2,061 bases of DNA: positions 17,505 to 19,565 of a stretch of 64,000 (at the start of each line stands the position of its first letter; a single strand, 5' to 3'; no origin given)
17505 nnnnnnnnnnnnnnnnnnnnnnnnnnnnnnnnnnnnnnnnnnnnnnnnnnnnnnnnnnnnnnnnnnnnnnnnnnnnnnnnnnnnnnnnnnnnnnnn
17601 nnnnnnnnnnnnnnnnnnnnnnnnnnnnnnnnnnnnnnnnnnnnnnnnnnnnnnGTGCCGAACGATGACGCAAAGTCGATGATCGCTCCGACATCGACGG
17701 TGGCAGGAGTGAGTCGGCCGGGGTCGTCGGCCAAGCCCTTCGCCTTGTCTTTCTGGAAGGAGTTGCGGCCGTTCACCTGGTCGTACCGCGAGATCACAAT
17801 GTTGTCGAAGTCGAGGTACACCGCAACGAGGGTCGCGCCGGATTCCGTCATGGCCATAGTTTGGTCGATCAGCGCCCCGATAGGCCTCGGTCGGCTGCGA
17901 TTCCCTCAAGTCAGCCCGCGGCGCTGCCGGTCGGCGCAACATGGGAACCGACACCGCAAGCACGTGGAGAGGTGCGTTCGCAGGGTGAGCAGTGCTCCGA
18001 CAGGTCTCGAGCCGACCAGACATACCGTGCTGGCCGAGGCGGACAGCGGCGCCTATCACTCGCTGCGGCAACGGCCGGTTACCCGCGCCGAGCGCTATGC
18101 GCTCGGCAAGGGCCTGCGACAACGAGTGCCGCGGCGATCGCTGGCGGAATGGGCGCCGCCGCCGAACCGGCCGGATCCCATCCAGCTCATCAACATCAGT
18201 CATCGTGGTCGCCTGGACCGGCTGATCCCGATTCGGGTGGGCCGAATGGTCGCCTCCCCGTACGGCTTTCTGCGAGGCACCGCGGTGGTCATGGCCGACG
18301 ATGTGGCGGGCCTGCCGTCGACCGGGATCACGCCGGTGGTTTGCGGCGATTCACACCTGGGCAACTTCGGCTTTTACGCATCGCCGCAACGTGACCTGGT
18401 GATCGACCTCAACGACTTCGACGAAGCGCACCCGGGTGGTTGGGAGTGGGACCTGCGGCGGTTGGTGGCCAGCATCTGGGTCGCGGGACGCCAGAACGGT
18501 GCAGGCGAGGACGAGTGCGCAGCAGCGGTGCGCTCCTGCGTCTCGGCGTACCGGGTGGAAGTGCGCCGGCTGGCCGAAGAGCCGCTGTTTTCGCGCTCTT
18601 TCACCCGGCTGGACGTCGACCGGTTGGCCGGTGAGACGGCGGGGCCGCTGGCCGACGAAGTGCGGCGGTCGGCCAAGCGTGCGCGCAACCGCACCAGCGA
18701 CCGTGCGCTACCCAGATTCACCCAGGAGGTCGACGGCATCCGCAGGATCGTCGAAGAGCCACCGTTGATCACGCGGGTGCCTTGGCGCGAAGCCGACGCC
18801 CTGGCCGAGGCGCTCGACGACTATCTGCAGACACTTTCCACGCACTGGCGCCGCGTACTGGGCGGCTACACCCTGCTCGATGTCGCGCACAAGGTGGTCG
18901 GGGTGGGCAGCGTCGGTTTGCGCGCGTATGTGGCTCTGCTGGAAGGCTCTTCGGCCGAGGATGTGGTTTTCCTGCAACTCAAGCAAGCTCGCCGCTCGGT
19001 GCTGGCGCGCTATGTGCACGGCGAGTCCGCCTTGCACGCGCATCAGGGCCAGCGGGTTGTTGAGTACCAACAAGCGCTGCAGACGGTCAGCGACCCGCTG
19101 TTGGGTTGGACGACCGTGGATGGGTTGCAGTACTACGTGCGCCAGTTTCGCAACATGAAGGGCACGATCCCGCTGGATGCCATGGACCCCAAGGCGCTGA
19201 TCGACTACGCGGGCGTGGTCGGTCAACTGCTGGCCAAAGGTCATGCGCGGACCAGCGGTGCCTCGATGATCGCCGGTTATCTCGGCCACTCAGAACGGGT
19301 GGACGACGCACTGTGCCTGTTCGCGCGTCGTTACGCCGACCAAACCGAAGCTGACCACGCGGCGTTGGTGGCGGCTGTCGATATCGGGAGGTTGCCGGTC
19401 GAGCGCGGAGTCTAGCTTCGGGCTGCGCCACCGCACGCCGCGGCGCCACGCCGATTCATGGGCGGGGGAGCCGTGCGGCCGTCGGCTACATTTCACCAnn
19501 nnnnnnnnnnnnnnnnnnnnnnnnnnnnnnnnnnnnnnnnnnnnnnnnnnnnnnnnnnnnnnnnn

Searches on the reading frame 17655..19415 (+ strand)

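Call 15: search_protein_families(library=pfam, proteins=[window:17655-19415:+], max_evalue=0.001)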
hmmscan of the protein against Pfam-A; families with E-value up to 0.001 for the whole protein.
window:17655-19415:+ (586 aa): 1 family
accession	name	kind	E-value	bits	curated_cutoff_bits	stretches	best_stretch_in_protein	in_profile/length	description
PF10009.15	DUF2252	-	9.7e-126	420.4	22.3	1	186-574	1-392/392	Uncharacterized protein conserved in bacteria (DUF2252)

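Call 67: search_protein_families(library=padloc, proteins=[window:17655-19415:+], max_evalue=0.001)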
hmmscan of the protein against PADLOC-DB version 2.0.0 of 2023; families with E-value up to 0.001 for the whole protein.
window:17655-19415:+ (586 aa): 0 families
